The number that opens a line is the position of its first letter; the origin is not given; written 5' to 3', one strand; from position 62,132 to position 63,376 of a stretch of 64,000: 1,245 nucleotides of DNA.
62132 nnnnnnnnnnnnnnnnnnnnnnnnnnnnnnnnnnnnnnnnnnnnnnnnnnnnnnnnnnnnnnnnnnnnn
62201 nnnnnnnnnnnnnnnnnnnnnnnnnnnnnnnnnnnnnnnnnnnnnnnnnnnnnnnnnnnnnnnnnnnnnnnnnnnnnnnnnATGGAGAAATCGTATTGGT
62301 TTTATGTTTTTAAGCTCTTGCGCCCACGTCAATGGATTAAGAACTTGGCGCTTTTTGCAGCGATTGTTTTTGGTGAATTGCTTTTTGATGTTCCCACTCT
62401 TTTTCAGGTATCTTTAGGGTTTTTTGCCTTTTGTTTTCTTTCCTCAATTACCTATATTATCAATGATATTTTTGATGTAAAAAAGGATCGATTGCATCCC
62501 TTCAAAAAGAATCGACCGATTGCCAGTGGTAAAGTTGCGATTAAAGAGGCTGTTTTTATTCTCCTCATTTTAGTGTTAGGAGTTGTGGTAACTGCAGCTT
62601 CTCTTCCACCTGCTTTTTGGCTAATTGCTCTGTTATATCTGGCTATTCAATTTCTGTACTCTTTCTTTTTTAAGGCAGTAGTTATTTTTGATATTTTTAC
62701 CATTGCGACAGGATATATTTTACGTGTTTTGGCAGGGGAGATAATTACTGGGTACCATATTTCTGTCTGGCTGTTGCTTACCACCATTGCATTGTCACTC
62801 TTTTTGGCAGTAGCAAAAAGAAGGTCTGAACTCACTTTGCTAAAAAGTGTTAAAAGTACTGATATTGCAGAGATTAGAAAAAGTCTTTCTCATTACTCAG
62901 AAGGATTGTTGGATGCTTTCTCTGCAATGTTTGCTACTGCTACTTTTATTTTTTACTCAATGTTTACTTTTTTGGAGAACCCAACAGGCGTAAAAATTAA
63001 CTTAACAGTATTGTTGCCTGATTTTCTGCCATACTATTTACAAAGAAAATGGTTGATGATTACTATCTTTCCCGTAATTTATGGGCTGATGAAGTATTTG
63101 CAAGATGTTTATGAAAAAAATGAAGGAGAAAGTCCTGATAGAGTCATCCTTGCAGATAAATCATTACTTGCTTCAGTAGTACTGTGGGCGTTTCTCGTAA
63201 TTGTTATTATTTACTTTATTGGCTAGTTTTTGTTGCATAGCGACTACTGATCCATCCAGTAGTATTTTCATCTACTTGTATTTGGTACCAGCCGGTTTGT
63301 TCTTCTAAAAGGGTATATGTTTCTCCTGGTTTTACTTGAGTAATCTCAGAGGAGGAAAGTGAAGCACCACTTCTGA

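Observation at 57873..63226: Second block: co-directional operon with a DPPR-synthase-like UbiA enzyme, WecA/MraY-family initiator, integral GT2 and ArnT-like GT-C, an arabinan-like pathway signature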

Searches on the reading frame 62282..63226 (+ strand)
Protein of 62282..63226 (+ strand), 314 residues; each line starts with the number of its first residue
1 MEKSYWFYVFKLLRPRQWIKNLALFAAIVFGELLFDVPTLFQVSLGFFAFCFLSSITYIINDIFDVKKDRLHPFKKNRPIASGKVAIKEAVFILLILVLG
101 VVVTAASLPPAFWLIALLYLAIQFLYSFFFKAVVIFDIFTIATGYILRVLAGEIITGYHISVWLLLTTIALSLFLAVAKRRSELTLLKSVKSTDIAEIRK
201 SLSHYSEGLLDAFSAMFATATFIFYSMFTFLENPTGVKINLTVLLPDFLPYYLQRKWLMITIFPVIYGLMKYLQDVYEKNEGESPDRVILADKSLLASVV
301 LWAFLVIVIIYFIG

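Call 4: search_protein_families(library=pfam, proteins=[window:62282-63226:+], max_evalue=0.01)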
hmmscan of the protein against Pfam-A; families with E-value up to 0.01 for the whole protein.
window:62282-63226:+ (314 aa): 1 family
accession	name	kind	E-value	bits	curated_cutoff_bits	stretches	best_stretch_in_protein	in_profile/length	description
PF01040.23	UbiA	-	8e-20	71.6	34.2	1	37-180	16-160/250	UbiA prenyltransferase family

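Call 5: search_protein_families(library=ncbifam, proteins=[window:62282-63226:+], max_evalue=0.01)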
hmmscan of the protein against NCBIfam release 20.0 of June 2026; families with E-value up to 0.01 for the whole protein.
window:62282-63226:+ (314 aa): 16 families
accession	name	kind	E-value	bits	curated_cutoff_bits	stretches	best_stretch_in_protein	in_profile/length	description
NF008977.0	PRK12324.1-2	equivalog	3.7e-67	226.8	234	1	7-311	3-288/297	decaprenyl-phosphate phosphoribosyltransferase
NF008978.0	PRK12324.1-4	equivalog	2e-58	197.8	207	1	9-312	35-321/322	decaprenyl-phosphate phosphoribosyltransferase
NF006088.0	PRK08238.1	equivalog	4.3e-50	170.8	351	1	5-196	191-382/482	UbiA family prenyltransferase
NF008976.0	PRK12324.1-1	equivalog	4.8e-43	147.7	474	1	9-312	21-305/306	decaprenyl-phosphate phosphoribosyltransferase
NF009523.0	PRK12884.1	equivalog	3.7e-15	55.9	269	1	24-174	19-168/279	prenyltransferase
NF009521.0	PRK12882.1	equivalog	1.8e-09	37.2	296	1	24-157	25-153/280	geranylgeranylglycerol-phosphate geranylgeranyltransferase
TIGR01475.1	ubiA_other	subfamily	1.4e-08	34.6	180.8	1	28-174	26-168/282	UbiA-like polyprenyltransferase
NF005742.0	PRK07566.1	equivalog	1.5e-08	34.2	313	1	3-158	25-185/315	chlorophyll synthase ChlG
TIGR01474.1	ubiA_proteo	equivalog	6.2e-08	32.5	275.45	1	36-131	39-131/282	4-hydroxybenzoate octaprenyltransferase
NF009514.0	PRK12873.1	equivalog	6.1e-07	29.1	246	1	52-117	58-123/297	4-hydroxybenzoate polyprenyltransferase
NF035940.1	prenyl_rel_EboC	equivalog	1.7e-06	27.7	250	1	39-177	37-173/292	UbiA-like protein EboC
NF009609.0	PRK13106.1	equivalog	1.9e-06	27.5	349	1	36-157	44-165/301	prenyltransferase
NF009522.0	PRK12883.1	equivalog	6.2e-05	22.6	353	1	36-154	32-148/279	geranylgeranylglycerol-phosphate geranylgeranyltransferase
NF009516.0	PRK12875.1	equivalog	9.3e-05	21.6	205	1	4-138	15-154/292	prenyltransferase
NF009517.0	PRK12876.1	equivalog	0.0009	18.7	419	1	34-150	40-155/300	prenyltransferase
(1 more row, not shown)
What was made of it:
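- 62282..63226 (+): Polyprenyl-phosphate 5-phosphoribosyltransferase (PPPRS, DPPR-synthase type UbiA enzyme). NF008977 scores 226.8 bits (cutoff 234) and NF008978 scores 197.8 (cutoff 207), against 55.9 for the best prenyltransferase model (call 5).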

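Call 8: search_solved_structures(query=window:62282-63226:+, max_evalue=0.01, show_alignments=2)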
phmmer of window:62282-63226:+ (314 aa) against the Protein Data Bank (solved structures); distinct sequences matched with E-value up to 0.01: 4.
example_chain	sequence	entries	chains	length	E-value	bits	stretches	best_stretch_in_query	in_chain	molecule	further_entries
8j8j_D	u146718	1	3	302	1.7e-34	123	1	9-232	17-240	Decaprenyl-phosphate phosphoribosyltransferase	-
8j8k_A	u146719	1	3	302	2.3e-25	93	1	9-232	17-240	Decaprenyl-phosphate phosphoribosyltransferase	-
4tq3_A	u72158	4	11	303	5.9e-09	39.1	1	10-168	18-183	Prenyltransferase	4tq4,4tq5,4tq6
6m31_A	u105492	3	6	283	8.6e-06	28.7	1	35-145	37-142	Digeranylgeranylglyceryl phosphate synthase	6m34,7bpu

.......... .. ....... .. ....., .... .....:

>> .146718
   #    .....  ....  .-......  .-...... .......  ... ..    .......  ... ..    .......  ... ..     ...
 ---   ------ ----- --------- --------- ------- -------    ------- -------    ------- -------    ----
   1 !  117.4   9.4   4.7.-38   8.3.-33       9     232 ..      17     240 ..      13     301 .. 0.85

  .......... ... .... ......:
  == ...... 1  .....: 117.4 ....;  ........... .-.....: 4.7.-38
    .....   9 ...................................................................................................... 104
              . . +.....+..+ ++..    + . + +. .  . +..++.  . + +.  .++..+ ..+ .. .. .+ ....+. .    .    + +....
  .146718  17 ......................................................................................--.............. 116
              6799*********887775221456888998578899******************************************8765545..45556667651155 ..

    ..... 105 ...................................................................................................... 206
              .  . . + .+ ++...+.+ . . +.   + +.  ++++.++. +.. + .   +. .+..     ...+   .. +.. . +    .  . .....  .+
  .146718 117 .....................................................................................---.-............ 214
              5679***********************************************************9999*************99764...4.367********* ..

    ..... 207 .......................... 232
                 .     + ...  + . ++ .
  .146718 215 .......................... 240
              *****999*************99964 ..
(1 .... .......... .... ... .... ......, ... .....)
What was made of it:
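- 62282..63226 (+): It matches 8j8j (Rv3806c) at 1.7e-34 (call 8).
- The protein matches Rv3806c at 1.7e-34 (call 8).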

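Call 11: find_homologous_proteins(query=window:62282-63226:+, max_evalue=1e-10)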
Query window:62282-63226:+ (314 aa): 3977 proteins with E <= 1e-10 among 8000 candidates; the best 120 are listed.
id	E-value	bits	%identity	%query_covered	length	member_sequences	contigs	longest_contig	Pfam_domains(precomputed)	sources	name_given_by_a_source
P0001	1.2e-194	664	100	100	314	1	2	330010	PF01040.24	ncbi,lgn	-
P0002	5.1e-143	494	74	95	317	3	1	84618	PF01040.24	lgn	-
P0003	1.1e-137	477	69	99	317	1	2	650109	PF01040.24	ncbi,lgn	-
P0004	9.7e-137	474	69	100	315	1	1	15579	PF01040.24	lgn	-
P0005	1.1e-136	473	69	99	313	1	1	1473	PF01040.24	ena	-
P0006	6.4e-136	471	72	98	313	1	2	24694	PF01040.24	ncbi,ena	-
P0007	7.9e-136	471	70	99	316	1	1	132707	PF01040.24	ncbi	-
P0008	9.8e-136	470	71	98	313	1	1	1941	PF01040.24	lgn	-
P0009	1.2e-135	470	71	98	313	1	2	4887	PF01040.24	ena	-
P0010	2.9e-135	469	68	99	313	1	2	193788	PF01040.24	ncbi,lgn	-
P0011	3.4e-135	468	70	98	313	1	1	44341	PF01040.24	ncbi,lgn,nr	ncbi:MAG TPA: UbiA prenyltransferase family protein [Patescibacteria group bacterium]|nr:UbiA prenyl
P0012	7.1e-135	467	68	99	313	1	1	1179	PF01040.24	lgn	-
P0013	1.0e-134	467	68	100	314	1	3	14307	PF01040.24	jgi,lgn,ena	-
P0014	2.0e-134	466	70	98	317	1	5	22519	PF01040.24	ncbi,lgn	-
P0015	2.2e-134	466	69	99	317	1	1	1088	PF01040.24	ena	-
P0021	9.0e-134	464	68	100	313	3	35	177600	PF01040.24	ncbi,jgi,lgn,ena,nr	ncbi:MAG: decaprenyl-phosphate phosphoribosyltransferase [Candidatus Levybacteria bacterium CG_4_10_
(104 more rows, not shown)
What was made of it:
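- Some source annotations call orthologs '4-hydroxybenzoate polyprenyltransferase' (call 11).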

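Call 19: find_encoding_contigs(protein=P0001, flank=10000, max_places=3)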
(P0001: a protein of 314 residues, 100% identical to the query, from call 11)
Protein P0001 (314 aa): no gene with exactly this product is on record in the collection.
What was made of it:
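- Tried and rejected: (1) The look-up of the window's own UbiA protein on indexed contigs failed (call 19).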

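Call 20: find_encoding_contigs(protein=P0003, flank=10000, max_places=2)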
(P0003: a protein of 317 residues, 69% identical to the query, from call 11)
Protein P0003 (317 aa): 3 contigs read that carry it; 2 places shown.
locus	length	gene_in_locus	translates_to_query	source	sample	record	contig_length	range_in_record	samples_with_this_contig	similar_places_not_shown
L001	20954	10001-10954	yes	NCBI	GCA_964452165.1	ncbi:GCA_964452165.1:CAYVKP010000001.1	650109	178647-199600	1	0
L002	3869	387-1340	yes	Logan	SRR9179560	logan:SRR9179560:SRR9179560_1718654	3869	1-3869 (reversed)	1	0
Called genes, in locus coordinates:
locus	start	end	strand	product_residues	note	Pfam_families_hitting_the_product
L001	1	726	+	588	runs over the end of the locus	PF00009:GTP_EFTU, PF10662:PduV-EutP (weak), PF03144:GTP_EFTU_D2, PF00679:EFG_C, PF06421:LepA_C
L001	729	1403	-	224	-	-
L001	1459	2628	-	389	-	-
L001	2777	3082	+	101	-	PF00166:Cpn10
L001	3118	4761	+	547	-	PF00118:Cpn60_TCP1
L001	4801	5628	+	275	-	PF01026:TatD_DNase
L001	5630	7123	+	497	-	PF13641:Glyco_tranf_2_3 (weak), PF13632:Glyco_trans_2_3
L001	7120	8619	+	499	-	PF02366:PMT, PF13231:PMT_2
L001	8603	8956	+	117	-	-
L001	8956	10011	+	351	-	PF00953:Glycos_transf_4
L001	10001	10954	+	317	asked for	PF01040:UbiA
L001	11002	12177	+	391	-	PF07690:MFS_1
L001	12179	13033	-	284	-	PF08308:PEGA, PF06347:SH3_4 (weak), PF08239:SH3_3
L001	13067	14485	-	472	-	PF01921:tRNA-synt_1f (faint), PF09334:tRNA-synt_1g, PF00133:tRNA-synt_1, PF01406:tRNA-synt_1e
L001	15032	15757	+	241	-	PF01628:HrcA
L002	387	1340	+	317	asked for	PF01040:UbiA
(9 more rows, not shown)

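Call 21: find_encoding_contigs(protein=P0021, flank=10000, max_places=3)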
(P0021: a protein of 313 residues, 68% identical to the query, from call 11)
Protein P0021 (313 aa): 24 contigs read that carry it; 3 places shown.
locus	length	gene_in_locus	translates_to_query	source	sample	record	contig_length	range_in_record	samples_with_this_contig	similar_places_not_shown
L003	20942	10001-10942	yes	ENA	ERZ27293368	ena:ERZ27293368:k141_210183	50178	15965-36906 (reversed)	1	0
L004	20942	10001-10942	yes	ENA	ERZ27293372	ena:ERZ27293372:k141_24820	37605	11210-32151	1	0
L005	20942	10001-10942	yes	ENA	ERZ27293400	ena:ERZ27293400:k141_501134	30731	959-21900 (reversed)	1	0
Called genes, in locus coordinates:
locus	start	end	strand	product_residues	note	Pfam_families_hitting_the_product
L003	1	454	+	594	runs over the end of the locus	PF00009:GTP_EFTU, PF03144:GTP_EFTU_D2, PF00679:EFG_C, PF06421:LepA_C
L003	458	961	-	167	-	-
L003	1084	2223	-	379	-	PF18911:PKD_4 (weak), PF00801:PKD (weak)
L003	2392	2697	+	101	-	PF00166:Cpn10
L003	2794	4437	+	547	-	PF00118:Cpn60_TCP1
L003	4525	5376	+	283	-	PF01026:TatD_DNase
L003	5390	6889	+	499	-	-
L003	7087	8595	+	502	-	PF13231:PMT_2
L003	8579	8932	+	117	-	-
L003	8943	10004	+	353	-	PF00953:Glycos_transf_4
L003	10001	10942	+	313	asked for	PF01040:UbiA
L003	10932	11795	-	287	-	PF08308:PEGA, PF08239:SH3_3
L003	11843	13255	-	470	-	PF00133:tRNA-synt_1, PF09334:tRNA-synt_1g, PF00133:tRNA-synt_1, PF01406:tRNA-synt_1e (weak)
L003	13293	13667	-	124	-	-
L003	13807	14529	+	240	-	PF03444:WHD_HrcA (faint), PF01628:HrcA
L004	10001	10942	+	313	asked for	PF01040:UbiA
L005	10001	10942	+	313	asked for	PF01040:UbiA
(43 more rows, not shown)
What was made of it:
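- CPR genomes keep a lot of housekeeping synteny; GroEL, LepA, CysS and DnaK flank the block (calls 20, 21).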

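Call 26: find_related_loci(query=A1, collection=genome_contigs, flank=10000)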
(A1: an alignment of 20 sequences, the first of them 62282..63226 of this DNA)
Query A1 (314 aa) in genome_contigs; peptide patterns used: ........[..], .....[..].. (x = any residue, [..] = any of these).
600 stretches matched a pattern (row limit reached: there are more); 573 encode a relative of the query (tblastn E <= 1e-3); the best 80 are kept; 80 distinct loci.
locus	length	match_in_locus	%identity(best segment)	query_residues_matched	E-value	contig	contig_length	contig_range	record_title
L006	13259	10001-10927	68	5-313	2e-134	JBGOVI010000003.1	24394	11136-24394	MAG: Patescibacteria group bacterium isolate OBJ_0618_7090110_119 k141_4983558_length_24394_cov_15.7825, whole genome sh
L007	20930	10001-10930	62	5-314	3e-129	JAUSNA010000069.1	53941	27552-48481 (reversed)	MAG: Candidatus Levyibacteriota bacterium isolate E19_metabat.bin.104 E19_k141_378344, whole genome shotgun sequence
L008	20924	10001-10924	63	7-314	5e-128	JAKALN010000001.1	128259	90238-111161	MAG: bacterium isolate WY5.bin128 NODE_199_length_128259_cov_9.479966, whole genome shotgun sequence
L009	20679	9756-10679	62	7-314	8e-128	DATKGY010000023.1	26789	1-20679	MAG TPA_asm: Patescibacteria group bacterium isolate SMAG_U14563 k141_163602, whole genome shotgun sequence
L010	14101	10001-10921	61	7-313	3e-127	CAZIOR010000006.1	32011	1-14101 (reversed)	MAG TPA_asm: uncultured Gammaproteobacteria bacterium isolate SRP298887_co1_352 genome assembly, contig: NODE_1116_lengt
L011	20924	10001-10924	62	7-314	1e-126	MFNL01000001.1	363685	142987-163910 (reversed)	MAG: Candidatus Levybacteria bacterium RIFCSPHIGHO2_01_FULL_37_17 rifcsphigho2_01_scaffold_35, whole genome shotgun sequ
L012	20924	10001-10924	62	7-314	4e-126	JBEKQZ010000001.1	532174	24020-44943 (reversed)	MAG: Candidatus Levyibacteriota bacterium isolate SPRUCE 49 SPRUCE_49_1, whole genome shotgun sequence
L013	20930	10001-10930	61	5-314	9e-126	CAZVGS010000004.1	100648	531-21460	MAG TPA_asm: uncultured Gammaproteobacteria bacterium isolate binchicken_co16_182 genome assembly, contig: NODE_347_leng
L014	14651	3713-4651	59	2-314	3e-124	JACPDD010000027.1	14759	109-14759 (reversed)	MAG: Candidatus Levyibacteriota bacterium isolate NC_groundwater_300_Ag_B-0.1um_39_8 S7_GD2017_3_B1_scaffold_1704, whole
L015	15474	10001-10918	60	9-314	5e-123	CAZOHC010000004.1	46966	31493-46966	MAG TPA_asm: uncultured Gammaproteobacteria bacterium isolate SRP144015_co1_130 genome assembly, contig: NODE_409_length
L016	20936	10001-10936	62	1-313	4e-122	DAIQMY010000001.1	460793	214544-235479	MAG TPA_asm: Candidatus Levyibacteriota bacterium isolate CTOTU2445 NODE_4_length_460793_cov_8.496773, whole genome shot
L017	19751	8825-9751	61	7-314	2e-120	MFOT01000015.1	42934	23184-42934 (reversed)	MAG: Candidatus Levybacteria bacterium RIFCSPLOWO2_01_FULL_38_21 rifcsplowo2_01_scaffold_3245, whole genome shotgun sequ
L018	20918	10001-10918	60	9-314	3e-120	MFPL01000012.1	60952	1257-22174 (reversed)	MAG: Candidatus Levybacteria bacterium RIFCSPLOWO2_12_FULL_41_12 rifcsplowo2_12_scaffold_853, whole genome shotgun seque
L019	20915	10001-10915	59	7-311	1e-118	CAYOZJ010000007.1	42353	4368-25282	MAG TPA_asm: uncultured Gammaproteobacteria bacterium isolate SRP200132_co1_666 genome assembly, contig: NODE_1495_lengt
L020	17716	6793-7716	59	7-313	3e-118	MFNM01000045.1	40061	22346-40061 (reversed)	MAG: Candidatus Levybacteria bacterium RIFCSPHIGHO2_01_FULL_37_33 rifcsphigho2_01_scaffold_7664, whole genome shotgun se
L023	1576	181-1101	59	7-313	1e-124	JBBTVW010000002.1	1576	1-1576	MAG: Patescibacteria group bacterium isolate H43-bin095_1 H43_bin095_1_000000000002, whole genome shotgun sequence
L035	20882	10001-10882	55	17-311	4e-97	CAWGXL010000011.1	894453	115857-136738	MAG: uncultured bacterium isolate MFD09206.bin.2.20 genome assembly, contig: contig_9876, whole genome shotgun sequence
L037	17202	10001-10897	49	9-314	5e-87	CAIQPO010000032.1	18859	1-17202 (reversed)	Candidatus Collierbacteria bacterium isolate LaPlata_bin-3582 genome assembly, contig: bin-3582:32/97, whole genome shot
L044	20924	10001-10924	47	7-314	1e-84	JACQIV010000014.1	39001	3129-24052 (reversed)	MAG: Candidatus Curtissbacteria bacterium isolate NC_groundwater_1134_Ag_S-0.1um_42_77 S_p1_S3_coassembly_k141_940435, w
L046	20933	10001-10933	47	1-314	5e-84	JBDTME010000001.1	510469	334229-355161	MAG: Patescibacteria group bacterium isolate cluster3_bin.119 NODE_5_length_510469_cov_14.881851, whole genome shotgun s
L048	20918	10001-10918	46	9-313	7e-84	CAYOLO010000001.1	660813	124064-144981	MAG TPA_asm: uncultured Gammaproteobacteria bacterium isolate binchicken_co16_225 genome assembly, contig: NODE_2_length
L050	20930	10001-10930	44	1-314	5e-83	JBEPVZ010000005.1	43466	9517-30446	MAG: Candidatus Daviesbacteria bacterium isolate 22E.vamb.044 NODE_722_length_43466_cov_6.718896, whole genome shotgun s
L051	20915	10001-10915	46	7-311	9e-83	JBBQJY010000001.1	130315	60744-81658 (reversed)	MAG: Candidatus Curtissbacteria bacterium isolate Co_metawrap_659 Cmw_659_k141_28003135_length_130315_cov_9.9968, whole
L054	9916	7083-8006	46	7-313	2e-82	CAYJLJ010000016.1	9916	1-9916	MAG TPA_asm: uncultured Gammaproteobacteria bacterium isolate ERP124720_co1_20 genome assembly, contig: NODE_7883_length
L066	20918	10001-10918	43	7-313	1e-78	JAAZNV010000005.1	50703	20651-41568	MAG: candidate division WWE3 bacterium isolate AS27yjCOA_202 60810_AS27, whole genome shotgun sequence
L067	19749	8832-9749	47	9-312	8e-79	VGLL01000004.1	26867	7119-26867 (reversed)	MAG: Candidatus Shapirobacteria bacterium isolate K_DeepCast_150m_m1_139 K_DeepCast_150m_m1_139_Ga0194126_10003046, whol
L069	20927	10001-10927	47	7-314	2e-78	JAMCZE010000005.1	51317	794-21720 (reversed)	MAG: Patescibacteria group bacterium isolate FK_Sedi_B_Bin.317 NODE_1656_length_51317_cov_14.2772, whole genome shotgun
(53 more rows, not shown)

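Call 39: search_protein_families(library=pfam, proteins=[L044:1151-2485:+, L044:2469-3557:+, L044:4020-5201:-, L044:5548-6978:+, L051:1718-3136:+, L051:3297-4511:+, L051:4477-5613:+, L051:5658-6983:+, L035:3422-4345:+, L035:11620-12096:+], max_evalue=0.001)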
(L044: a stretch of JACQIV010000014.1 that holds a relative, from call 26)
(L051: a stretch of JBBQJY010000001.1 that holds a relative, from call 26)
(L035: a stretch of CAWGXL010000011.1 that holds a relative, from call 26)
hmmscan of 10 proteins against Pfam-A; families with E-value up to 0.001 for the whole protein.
L044:1151-2485:+ (444 aa): 1 family
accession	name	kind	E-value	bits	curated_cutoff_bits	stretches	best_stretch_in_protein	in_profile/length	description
PF00704.34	Glyco_hydro_18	-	2.8e-31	109.8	29.6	1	173-416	82-317/317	Glycosyl hydrolases family 18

L044:2469-3557:+ (362 aa): 2 families
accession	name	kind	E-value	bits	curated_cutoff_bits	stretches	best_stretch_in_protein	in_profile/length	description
PF00768.25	Peptidase_S11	-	2.8e-38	132.2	27.6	1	87-315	6-238/239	D-alanyl-D-alanine carboxypeptidase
PF13354.11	Beta-lactamase2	-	0.00052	19.9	22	1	97-216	5-119/214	Beta-lactamase enzyme family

L044:4020-5201:- (393 aa): 3 families
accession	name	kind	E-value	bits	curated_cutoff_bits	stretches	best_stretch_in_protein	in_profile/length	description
PF00270.35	DEAD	-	4.2e-44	150.7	26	1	75-238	1-165/167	DEAD/DEAH box helicase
PF00271.37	Helicase_C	-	2.8e-32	111.7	23.5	1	274-383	1-110/110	Helicase conserved C-terminal domain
PF04851.21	ResIII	-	2.9e-07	31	22.5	1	95-234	30-163/164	Type III restriction enzyme, res subunit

L044:5548-6978:+ (476 aa): 1 family
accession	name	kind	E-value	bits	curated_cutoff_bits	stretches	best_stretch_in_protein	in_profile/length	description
PF13231.12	PMT_2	-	2.3e-11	44.6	26.1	1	81-237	2-158/160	Dolichyl-phosphate-mannose-protein mannosyltransferase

L051:1718-3136:+ (472 aa): 1 family
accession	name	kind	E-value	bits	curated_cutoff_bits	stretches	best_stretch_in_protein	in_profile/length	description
PF09852.15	DUF2079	-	1.1e-49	170.3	28.2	1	36-420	1-406/459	Predicted membrane protein (DUF2079)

L051:3297-4511:+ (404 aa): 1 family
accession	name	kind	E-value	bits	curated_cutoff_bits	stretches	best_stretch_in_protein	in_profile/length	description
PF00704.34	Glyco_hydro_18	-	2.1e-35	123.3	29.6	1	63-380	8-317/317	Glycosyl hydrolases family 18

L051:4477-5613:+ (378 aa): 1 family
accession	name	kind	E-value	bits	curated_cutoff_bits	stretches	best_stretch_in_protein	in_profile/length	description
PF00768.25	Peptidase_S11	-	3.8e-39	135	27.6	1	106-329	13-238/239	D-alanyl-D-alanine carboxypeptidase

L051:5658-6983:+ (441 aa): 1 family
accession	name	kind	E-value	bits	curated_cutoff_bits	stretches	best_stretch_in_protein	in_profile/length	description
PF13231.12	PMT_2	-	7.6e-08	33.2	26.1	1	40-183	2-145/160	Dolichyl-phosphate-mannose-protein mannosyltransferase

L035:3422-4345:+ (307 aa): 1 family
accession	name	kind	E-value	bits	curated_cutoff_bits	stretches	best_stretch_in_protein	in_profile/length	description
PF18899.5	DUF5655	-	2.3e-06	28.1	24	1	199-302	10-106/109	Domain of unknown function (DUF5655)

L035:11620-12096:+ (158 aa): 5 families
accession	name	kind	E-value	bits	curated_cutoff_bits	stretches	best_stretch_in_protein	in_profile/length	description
PF13671.12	AAA_33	-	1.3e-24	87.6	27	1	5-147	1-143/143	AAA domain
PF06414.18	Zeta_toxin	-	1.8e-09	37.8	22.3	1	2-135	15-157/199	Zeta toxin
PF13238.12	AAA_18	-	6e-07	30.4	29.4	1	8-127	3-117/128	AAA domain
PF08433.16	KTI12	-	2.9e-06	27.4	22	1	5-149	3-142/271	Chromatin associated protein KTI12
PF13207.12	AAA_17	-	1.8e-05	25.5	27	1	10-126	2-128/136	AAA domain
